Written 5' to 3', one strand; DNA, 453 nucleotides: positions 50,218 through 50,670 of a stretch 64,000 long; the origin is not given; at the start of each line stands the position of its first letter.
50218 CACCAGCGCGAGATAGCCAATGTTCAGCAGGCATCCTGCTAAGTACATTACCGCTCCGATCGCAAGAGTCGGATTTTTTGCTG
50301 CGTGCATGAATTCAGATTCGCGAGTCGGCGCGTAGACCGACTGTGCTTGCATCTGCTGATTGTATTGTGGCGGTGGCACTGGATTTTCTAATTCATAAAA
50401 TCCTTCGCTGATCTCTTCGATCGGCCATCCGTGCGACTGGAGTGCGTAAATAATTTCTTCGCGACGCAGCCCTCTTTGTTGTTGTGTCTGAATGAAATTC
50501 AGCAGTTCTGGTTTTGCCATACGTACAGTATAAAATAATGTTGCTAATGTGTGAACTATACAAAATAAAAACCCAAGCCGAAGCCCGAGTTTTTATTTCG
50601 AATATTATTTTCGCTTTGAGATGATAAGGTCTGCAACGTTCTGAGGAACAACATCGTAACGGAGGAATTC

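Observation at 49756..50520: Two membrane proteins in different ribosomal operons share a conserved approx. 40-aa N-terminal domain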

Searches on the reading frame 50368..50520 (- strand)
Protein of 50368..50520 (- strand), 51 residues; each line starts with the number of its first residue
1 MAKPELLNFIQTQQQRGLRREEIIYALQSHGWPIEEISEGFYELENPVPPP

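Call 7: search_protein_families(library=pfam, proteins=[window:50368-50520:-], max_evalue=10)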
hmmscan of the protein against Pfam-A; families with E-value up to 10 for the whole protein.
seq(51 aa): 1 family
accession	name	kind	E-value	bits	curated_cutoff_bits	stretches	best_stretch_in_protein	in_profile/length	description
PF21207.3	GLOD4_N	-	0.0018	18.4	27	1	31-47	17-33/42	Glyoxalase domain-containing protein 4, N-terminal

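Call 8: search_protein_families(library=ncbifam, proteins=[window:50368-50520:-], max_evalue=10)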
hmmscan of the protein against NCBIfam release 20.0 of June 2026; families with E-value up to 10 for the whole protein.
seq(51 aa): 1 family
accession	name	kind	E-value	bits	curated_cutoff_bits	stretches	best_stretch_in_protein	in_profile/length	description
NF047515.1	SpiroCoCo_C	equivalog_domain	0.14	11.3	125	1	13-39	274-300/313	SpiroCoCo family coiled-coil protein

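Call 9: search_solved_structures(query=window:50368-50520:-, max_evalue=10, show_alignments=3)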
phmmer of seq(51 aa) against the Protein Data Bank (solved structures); distinct sequences matched with E-value up to 10: 9.
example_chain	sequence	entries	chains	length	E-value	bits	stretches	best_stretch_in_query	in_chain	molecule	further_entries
7oah_A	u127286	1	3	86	0.44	14.3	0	19-48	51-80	General control transcription factor GCN4,conserved hypothetical protein residues 311-335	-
7oac_A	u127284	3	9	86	0.48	14.2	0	18-48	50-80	General control transcription factor GCN4,conserved hypothetical protein residues 311-335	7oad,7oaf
8tha_A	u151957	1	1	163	0.55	14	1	10-39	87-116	Transcription factor ETV6,Activated CDC42 kinase 1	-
7oaa_A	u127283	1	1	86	0.61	13.8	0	20-48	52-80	General control transcription factor GCN4,conserved hypothetical protein residues 311-335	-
7o9v_A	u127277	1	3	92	0.63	13.8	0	21-48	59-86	General control transcription factor GCN4,hypothetical protein OMM_04225 residues 244-274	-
8fz3_A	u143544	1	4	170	0.75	13.6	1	10-39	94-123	Transcription factor ETV6, Activated CDC42 kinase 1 fusion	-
8a3k_UNK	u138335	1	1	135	1.1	13.1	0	18-40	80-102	sc-apCC-4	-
4c46_A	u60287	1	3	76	1.2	12.9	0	27-48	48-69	GENERAL CONTROL PROTEIN GCN4, GENERAL CONTROL PROTEIN GCN4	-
8qad_A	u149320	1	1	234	1.5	12.6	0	20-45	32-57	sc-apCC-6-LLIA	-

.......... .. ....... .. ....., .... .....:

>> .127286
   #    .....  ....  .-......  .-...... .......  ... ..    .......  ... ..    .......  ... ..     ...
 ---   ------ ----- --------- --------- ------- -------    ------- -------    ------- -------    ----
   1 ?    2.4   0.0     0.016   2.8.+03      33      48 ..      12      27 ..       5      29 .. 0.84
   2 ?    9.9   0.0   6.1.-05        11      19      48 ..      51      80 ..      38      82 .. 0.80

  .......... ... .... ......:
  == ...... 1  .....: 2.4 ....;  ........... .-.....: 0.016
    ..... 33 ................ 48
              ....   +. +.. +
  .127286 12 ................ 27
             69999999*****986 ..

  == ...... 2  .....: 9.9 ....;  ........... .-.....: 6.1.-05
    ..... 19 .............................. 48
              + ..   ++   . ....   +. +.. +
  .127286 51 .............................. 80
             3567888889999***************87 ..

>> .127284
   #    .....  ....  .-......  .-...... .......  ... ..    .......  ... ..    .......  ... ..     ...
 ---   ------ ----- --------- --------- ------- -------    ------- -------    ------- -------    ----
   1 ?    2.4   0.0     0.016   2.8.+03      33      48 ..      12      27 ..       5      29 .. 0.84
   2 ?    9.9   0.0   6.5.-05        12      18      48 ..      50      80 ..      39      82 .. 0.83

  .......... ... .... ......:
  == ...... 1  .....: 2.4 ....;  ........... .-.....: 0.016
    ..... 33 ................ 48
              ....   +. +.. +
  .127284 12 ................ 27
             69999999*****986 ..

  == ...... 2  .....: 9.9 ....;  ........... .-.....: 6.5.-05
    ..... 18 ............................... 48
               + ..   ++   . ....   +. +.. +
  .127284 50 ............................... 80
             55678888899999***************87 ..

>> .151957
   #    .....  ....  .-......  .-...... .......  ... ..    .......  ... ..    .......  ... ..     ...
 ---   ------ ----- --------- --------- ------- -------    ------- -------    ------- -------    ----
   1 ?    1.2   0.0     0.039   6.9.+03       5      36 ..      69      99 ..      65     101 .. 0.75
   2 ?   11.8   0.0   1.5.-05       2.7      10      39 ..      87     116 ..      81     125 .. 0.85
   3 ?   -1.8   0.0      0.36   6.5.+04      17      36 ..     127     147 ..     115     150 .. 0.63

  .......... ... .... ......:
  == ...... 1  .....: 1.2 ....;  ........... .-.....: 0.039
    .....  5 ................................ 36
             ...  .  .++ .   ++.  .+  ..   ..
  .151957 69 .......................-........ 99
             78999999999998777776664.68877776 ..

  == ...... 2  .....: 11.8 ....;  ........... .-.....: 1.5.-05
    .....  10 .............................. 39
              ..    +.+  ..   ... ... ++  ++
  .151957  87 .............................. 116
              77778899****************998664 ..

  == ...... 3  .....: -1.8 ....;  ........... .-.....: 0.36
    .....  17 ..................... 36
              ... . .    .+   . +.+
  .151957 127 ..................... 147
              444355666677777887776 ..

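Call 17: find_homologous_proteins(query=A1, max_evalue=10)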
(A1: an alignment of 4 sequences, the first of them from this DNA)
Query A1 (4 sequences): no candidate shares three 5-residue words with the query. No homologue found.
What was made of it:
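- Tried and rejected: A word-index search with the four-sequence N-terminal alignment found no candidates, not even the queries (call 17).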

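Call 24: search_protein_representatives(alignment_id=A1)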
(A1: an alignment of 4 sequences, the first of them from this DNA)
Query: 4 sequences, 47 profile positions. Proteins with E-value up to 0.001 (for the whole library): 1117; up to 1e-10: 10; up to 1e-30: 0. The best 150 are listed.
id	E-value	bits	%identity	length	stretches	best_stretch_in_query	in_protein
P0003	4.3e-25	103.1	-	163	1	1-46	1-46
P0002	1.7e-23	98.0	-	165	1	1-46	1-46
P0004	3.2e-23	97.1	-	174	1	1-46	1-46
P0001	1.2e-21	92.1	-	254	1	1-47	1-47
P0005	3.9e-17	77.6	-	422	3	4-43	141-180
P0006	2.7e-14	68.6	-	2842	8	3-33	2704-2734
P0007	3.9e-12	61.6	-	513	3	1-42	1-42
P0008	6.1e-12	61.0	-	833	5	4-41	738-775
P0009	6.5e-11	57.7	-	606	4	5-40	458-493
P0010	8.0e-11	57.4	-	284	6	3-34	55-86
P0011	2.2e-10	56.0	-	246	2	5-38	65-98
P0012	4.0e-10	55.2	-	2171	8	16-38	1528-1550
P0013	4.0e-10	55.2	-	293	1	1-41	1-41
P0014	5.1e-10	54.8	-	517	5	3-40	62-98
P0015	7.8e-10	54.3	-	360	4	4-35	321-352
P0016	1.2e-09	53.7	-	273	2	5-40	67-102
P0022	4.3e-09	51.9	-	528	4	16-46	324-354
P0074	2.7e-07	46.1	-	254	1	1-47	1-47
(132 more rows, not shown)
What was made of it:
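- At least 1,117 clusters at E<=1e-3 in an exhaustive search (call 24).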

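Call 29: search_protein_families(library=pfam, proteins=[P0005, P0007, P0008, P0009, P0010, P0011, P0014, P0015, P0016, P0022], max_evalue=0.01)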
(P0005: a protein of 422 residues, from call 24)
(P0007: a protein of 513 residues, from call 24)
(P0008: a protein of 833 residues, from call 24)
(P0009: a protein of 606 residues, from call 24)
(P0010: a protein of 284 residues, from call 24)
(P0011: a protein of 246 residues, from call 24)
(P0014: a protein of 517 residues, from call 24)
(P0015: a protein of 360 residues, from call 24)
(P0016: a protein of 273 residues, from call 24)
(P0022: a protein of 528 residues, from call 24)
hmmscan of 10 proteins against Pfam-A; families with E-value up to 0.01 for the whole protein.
P0005 (422 aa): 0 families

P0007 (513 aa): 0 families

P0008 (833 aa): 3 families
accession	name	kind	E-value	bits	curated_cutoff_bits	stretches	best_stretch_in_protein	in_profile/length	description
PF00690.31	Cation_ATPase_N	-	5.9e-07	29.5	20.4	0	614-641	8-35/69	Cation transporter/ATPase, N-terminus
PF12106.13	Colicin_E5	-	5.1e-05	23.9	25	0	632-652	9-29/88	Colicin E5 ribonuclease domain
PF08809.16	DUF1799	-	0.0058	17.3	26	0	626-661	42-77/80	Phage related hypothetical protein (DUF1799)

P0009 (606 aa): 10 families
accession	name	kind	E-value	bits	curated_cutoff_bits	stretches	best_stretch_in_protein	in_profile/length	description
PF24625.1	DUF7626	-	1.3e-06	28.5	27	0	528-551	4-27/55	Domain of unknown function (DUF7626)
PF02787.25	CPSase_L_D3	-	9.1e-06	26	26.6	0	439-479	40-79/80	Carbamoyl-phosphate synthetase large chain, oligomerisation domain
PF22448.1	RepB_primase_C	-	1.1e-05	25.6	26.1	0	581-604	7-30/54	RepB DNA-primase C-terminal helical domain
PF22838.1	COMMD8_HN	-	2e-05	25.4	27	0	565-602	45-83/90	COMMD8, helical N-terminal domain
PF00627.37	UBA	-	0.00036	20.7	22.4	0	473-503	2-32/37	UBA/TS-N domain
PF05808.16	Podoplanin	-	0.001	19.8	30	1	304-375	56-127/135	Podoplanin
PF08671.16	SinI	-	0.0023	18.1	31.4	0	519-534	9-24/28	Anti-repressor SinI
PF04255.20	DUF433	-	0.0024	18.1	23.6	0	480-502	27-49/56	Protein of unknown function (DUF433)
PF08542.16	Rep_fac_C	-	0.0043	17.8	23.6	0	473-526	22-75/88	Replication factor C C-terminal domain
PF12106.13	Colicin_E5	-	0.0099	16.6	25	0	409-458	7-50/88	Colicin E5 ribonuclease domain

P0010 (284 aa): 5 families
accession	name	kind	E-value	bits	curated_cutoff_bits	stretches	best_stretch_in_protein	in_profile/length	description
PF04361.18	DUF494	-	1.2e-05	25.6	22.6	0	209-266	11-66/153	Protein of unknown function (DUF494)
PF22016.2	DUF6933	-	0.00021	21.6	27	0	172-207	62-97/157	Domain of unknown function (DUF6933)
PF05396.16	Phage_T7_Capsid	-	0.00054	20.8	27.1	0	43-130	21-108/188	Phage T7 capsid assembly protein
PF10911.13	T7-like_Y65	-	0.0011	19.1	25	0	226-256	42-72/77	Bacteriophage T7-like gene 6.5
PF21982.2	RecX_HTH1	-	0.0013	19.1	26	0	182-199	18-35/40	RecX, first three-helix domain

P0011 (246 aa): 1 family
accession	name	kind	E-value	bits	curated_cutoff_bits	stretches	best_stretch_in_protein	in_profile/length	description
PF23800.1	DUF7176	-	0.0014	19.5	27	1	98-154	24-78/94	Family of unknown function (DUF7176)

P0014 (517 aa): 10 families
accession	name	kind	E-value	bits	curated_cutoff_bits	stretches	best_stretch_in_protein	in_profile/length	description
PF04361.18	DUF494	-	1.2e-11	45.1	22.6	0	75-116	18-59/153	Protein of unknown function (DUF494)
PF13224.11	DUF4032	-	1.2e-05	25.7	23.8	0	63-109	78-124/163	Domain of unknown function (DUF4032)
PF21933.2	MCM5_C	-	1.8e-05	25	27.2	0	134-166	17-49/59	MCM5, C-terminal domain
PF14433.11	SUKH-3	-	7.5e-05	23.4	23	0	135-173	2-39/146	SUKH-3 immunity protein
PF21982.2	RecX_HTH1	-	8.8e-05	22.8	26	0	134-158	15-39/40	RecX, first three-helix domain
PF03706.18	LPG_synthase_TM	-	0.0001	22.4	33.4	1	287-420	112-252/302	Lysylphosphatidylglycerol synthase TM region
PF10163.14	EnY2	-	0.00021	22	27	0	190-226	19-54/83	Transcription factor e(y)2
PF24901.1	HTH_MCM7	-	0.00053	20.2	26.5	0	136-157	35-56/76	DNA replication licensing factor MCM7, winged helix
PF12106.13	Colicin_E5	-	0.0013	19.4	25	0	135-173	6-44/88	Colicin E5 ribonuclease domain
PF20237.3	DUF6594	-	0.0036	17.7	30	1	149-334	79-216/238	Family of unknown function (DUF6594)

P0015 (360 aa): 0 families

P0016 (273 aa): 3 families
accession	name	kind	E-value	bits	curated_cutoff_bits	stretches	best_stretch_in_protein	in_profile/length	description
PF21982.2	RecX_HTH1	-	4.3e-06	27.1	26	0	18-44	14-40/40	RecX, first three-helix domain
PF04361.18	DUF494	-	0.0013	19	22.6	0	17-57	18-58/153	Protein of unknown function (DUF494)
PF03793.24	PASTA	-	0.0051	17.2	23.2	0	16-42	7-33/64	PASTA domain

P0022 (528 aa): 43 families (the best 25 are shown)
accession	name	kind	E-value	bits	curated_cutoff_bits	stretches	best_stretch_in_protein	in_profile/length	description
PF24410.1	wHTH-HSP90_Na-assoc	-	6e-14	52.6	23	0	178-209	23-54/55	wHTH-Hsp90_Na associated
PF20075.5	DUF6471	-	1.2e-13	51.2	26.8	0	303-328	9-34/65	Domain of unknown function (DUF6471)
PF24625.1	DUF7626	-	4.7e-13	49.2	27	0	432-449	11-28/55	Domain of unknown function (DUF7626)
PF17267.7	DUF5333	-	8.9e-12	45.6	27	0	201-249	29-77/110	Family of unknown function (DUF5333)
PF12244.13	DUF3606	-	1.7e-11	44.2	24.3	0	207-231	27-51/54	Protein of unknown function (DUF3606)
PF02631.22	RecX_HTH2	-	1.5e-10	41.6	26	0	75-103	13-42/42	RecX, second three-helix domain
PF03070.21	TENA_THI-4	-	2.1e-10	41.2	22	0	46-97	96-147/210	TENA/THI-4/PQQC family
PF07508.19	Recombinase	-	2.3e-10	41.1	21.1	0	188-253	10-69/102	Recombinase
PF04361.18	DUF494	-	1.7e-09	38.1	22.6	0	94-130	19-55/153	Protein of unknown function (DUF494)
PF21982.2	RecX_HTH1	-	1.4e-08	35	26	0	427-448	17-38/40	RecX, first three-helix domain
PF13936.12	HTH_38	-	3.9e-08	33.3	27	0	73-91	14-32/44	Helix-turn-helix domain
PF24899.1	UBA_DHX29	-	4.8e-08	33.1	27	0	218-241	8-31/55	ATP-dependent RNA helicase DHX29, UBA domain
PF04255.20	DUF433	-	6.4e-08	32.7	23.6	0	188-206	24-42/56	Protein of unknown function (DUF433)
PF01323.26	DSBA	-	2.1e-07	31.3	25.6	0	51-89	104-143/191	DSBA-like thioredoxin domain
PF12840.13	HTH_20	-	6.1e-07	29.8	27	0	308-333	15-37/51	Helix-turn-helix domain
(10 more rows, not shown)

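Call 32: find_encoding_contigs(protein=P0074, flank=8000, max_places=4)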
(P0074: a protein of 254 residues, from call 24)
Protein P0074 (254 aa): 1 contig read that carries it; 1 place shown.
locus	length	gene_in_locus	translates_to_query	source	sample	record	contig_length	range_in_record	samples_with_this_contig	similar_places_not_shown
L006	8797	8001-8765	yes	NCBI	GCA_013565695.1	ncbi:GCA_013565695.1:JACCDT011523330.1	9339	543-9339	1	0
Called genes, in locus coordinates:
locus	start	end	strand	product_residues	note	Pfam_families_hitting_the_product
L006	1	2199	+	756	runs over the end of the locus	PF08757:CotH (weak)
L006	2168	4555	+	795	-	PF05048:NosD, PF13229:Beta_helix, PF05048:NosD, PF13229:Beta_helix, PF05048:NosD (weak)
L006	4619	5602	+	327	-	-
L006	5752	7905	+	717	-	PF00009:GTP_EFTU, PF03144:GTP_EFTU_D2, PF22042:EF-G_D2, PF14492:EFG_III, PF16658:RF3_C (weak), PF03764:EFG_IV, PF00679:EFG_C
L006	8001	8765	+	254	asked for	-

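Call 39: search_solved_structures(query=A3, max_evalue=10, show_alignments=4)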
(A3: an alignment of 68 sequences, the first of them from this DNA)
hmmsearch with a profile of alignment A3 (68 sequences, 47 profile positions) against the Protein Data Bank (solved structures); distinct sequences matched with E-value up to 10: 67 (the best 60 are shown).
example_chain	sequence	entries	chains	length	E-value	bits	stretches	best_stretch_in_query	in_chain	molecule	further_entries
8vl3_A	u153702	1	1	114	4.6e-06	29.3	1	16-46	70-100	De novo designed protein F3 parent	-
8etq_A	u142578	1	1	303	4.6e-05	26.1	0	13-28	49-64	k-cTRP5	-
8skx_A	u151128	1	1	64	0.00025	23.7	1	14-44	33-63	Miniprotein HHH_rd4_0518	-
8vl4_A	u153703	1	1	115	0.00078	22.2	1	19-41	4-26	De novo design protein 312 parent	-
8cws_A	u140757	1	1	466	0.0047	19.6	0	22-39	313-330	F4132-2 Chain A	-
5cwb_A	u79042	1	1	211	0.006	19.3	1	21-45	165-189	Designed helical repeat protein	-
5ncw_A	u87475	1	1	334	0.008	18.9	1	15-43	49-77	Serpin-type proteinase inhibitor, miropin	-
5nct_A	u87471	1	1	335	0.008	18.9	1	15-43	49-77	Serpin-type proteinase inhibitor, miropin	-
5ncu_A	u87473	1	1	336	0.008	18.9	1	15-43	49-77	Serpin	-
8cwy_A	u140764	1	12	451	0.0082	18.9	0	22-39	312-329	T32-15-1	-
5ncs_A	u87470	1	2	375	0.0096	18.7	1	15-43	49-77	Serpin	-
8tha_A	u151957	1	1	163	0.11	15.2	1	10-33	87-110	Transcription factor ETV6,Activated CDC42 kinase 1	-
1q08_A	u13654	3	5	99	0.12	15.2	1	7-27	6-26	Zn(II)-responsive regulator of zntA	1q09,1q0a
2oo9_A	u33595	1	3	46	0.2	14.5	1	25-46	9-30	E3 ubiquitin-protein ligase CBL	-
7nfm_A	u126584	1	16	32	0.2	14.4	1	21-42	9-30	CC-Type2-(LaId)4-L21K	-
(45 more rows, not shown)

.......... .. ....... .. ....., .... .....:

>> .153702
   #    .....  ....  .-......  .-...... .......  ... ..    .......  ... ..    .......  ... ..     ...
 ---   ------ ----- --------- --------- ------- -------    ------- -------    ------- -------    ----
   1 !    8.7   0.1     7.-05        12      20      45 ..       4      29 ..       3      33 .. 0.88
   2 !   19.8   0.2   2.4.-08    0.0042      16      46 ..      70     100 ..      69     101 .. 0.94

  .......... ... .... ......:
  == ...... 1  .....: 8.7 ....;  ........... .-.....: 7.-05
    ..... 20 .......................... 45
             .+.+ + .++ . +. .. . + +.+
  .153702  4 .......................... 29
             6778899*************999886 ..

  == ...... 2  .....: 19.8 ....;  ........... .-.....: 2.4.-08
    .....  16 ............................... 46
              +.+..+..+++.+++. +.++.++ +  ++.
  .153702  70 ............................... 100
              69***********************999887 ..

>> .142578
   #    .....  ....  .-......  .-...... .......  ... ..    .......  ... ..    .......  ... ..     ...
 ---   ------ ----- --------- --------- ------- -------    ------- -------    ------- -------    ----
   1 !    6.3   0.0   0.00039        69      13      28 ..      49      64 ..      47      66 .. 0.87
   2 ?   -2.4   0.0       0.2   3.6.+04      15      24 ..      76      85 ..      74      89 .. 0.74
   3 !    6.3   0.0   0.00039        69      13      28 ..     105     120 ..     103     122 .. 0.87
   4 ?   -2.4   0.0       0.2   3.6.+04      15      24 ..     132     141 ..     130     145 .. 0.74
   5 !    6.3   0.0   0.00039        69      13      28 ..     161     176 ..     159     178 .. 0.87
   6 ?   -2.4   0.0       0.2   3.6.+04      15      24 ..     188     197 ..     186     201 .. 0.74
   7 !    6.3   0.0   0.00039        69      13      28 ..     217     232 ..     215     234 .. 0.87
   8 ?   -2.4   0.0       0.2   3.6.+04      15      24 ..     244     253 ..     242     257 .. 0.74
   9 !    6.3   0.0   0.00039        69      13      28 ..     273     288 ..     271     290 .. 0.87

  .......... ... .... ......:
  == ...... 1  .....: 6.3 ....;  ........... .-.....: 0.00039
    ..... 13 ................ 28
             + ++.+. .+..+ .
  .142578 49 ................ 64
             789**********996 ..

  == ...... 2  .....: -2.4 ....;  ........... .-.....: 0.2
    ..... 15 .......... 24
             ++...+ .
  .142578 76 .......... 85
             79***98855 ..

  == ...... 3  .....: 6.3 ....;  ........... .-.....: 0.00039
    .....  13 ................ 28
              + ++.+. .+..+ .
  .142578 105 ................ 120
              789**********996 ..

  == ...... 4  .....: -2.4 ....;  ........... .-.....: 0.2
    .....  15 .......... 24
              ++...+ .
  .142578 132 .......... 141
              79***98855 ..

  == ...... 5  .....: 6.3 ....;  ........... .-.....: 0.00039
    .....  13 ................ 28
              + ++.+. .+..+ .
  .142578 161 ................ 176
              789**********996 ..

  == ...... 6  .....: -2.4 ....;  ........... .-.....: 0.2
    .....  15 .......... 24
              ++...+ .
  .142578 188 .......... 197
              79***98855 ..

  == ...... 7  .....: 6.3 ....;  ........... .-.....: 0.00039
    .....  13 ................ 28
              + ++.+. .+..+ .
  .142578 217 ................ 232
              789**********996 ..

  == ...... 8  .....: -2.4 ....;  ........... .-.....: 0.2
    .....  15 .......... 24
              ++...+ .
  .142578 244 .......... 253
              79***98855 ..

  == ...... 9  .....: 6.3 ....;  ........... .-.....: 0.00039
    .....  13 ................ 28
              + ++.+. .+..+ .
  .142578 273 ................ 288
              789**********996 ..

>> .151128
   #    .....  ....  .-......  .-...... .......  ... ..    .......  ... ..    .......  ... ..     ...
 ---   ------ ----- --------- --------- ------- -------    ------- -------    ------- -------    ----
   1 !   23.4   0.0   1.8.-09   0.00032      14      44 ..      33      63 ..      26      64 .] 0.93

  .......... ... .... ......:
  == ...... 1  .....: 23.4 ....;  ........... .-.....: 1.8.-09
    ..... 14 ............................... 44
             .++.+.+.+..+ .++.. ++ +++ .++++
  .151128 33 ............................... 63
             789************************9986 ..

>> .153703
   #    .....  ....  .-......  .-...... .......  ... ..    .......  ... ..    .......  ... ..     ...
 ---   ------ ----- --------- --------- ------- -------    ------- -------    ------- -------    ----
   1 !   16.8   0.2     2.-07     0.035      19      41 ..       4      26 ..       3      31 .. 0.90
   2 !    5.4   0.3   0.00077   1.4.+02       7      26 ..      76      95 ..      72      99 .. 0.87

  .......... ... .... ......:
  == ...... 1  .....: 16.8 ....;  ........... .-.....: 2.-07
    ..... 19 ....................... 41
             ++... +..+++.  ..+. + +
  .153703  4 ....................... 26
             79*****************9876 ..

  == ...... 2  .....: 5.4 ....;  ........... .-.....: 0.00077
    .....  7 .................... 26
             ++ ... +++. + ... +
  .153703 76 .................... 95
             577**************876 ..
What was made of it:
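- On PEX14 N-terminal domain: Sequence E=0.5-1 (call 39).
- Closest known: UBA / UBA-like three-helix domains. Same: Weak sequence hits to ACK1 and Cbl UBA domains (E=0.1-0.5; calls 9, 39) and to Pfam UBA in one multi-repeat member (call 29).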

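Call 42: predict_structure(alignment_id=A3)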
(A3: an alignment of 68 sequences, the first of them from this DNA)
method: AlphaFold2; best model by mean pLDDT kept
length: 47 residues; sequences in the alignment: 68
mean_pLDDT: 91.0   pTM: 0.66
mean pLDDT of the five models: 91.0, 90.7, 89.7, 89.3, 88.2
residues with pLDDT >= 90: 39; 70-90: 6; 50-70: 2; < 50: 0
segments of 3 or more residues with pLDDT < 50: none
pLDDT, mean of each block of 10 residues (from residue 1): 88 93 94 93 86
secondary structure, 60 per line:
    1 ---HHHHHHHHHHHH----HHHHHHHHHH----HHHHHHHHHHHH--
elements in order: H4-15 H20-29 H34-45
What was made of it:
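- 50398..50520 (-): Three-helix module of A (residues 1-41). AF2 on the 68-sequence domain alignment gives pLDDT 91 and three helices (call 42).
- On Unnamed CPR/DPANN cytoplasmic three-helix module family (defined in this session): AF2 gives pLDDT 91 with helices 4-15, 20-29 and 34-45 (call 42).
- AF2 gives pLDDT 91 and three helices (call 42).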
